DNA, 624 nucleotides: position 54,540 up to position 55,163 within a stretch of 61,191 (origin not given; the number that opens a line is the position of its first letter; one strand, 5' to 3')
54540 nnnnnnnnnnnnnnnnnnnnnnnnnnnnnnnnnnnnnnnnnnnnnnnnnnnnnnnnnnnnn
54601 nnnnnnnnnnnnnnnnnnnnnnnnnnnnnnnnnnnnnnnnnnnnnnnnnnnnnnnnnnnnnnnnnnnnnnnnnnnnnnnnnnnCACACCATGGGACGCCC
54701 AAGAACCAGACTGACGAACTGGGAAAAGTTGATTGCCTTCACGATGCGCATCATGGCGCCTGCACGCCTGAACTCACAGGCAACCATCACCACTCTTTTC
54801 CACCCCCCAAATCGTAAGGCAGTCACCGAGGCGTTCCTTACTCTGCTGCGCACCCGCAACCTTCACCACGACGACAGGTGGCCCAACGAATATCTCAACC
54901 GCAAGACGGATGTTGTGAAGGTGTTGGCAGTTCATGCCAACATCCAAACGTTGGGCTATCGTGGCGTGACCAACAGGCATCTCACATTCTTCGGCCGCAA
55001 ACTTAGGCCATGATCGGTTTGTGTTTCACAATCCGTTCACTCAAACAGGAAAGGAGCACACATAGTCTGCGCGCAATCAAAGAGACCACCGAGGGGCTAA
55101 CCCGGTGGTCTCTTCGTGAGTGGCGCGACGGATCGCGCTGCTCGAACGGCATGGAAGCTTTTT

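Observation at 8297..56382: A 16-17-nt motif marks ten non-virion transcription units genome-wide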

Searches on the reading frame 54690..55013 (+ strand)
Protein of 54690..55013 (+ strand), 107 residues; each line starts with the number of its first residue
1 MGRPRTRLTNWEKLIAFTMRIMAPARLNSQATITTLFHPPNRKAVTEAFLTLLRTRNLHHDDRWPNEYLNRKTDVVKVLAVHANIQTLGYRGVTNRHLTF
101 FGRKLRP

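Call 100: predict_structure(protein=window:54690-55013:+)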
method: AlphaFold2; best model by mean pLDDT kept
length: 107 residues; sequences in the alignment: 1
mean_pLDDT: 44.7   pTM: 0.31
mean pLDDT of the five models: 44.7, 44.2, 42.7, 41.9, 39.9
residues with pLDDT >= 90: 0; 70-90: 0; 50-70: 20; < 50: 87
segments of 3 or more residues with pLDDT < 50: 1-13, 19-34, 55-78, 80-107
pLDDT, mean of each block of 10 residues (from residue 1): 45 47 44 49 54 47 41 46 41 38 36
secondary structure, 60 per line:
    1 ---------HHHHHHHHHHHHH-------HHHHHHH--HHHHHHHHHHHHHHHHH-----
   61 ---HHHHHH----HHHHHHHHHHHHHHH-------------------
elements in order: H10-22 H30-36 H39-55 H64-69 H74-88
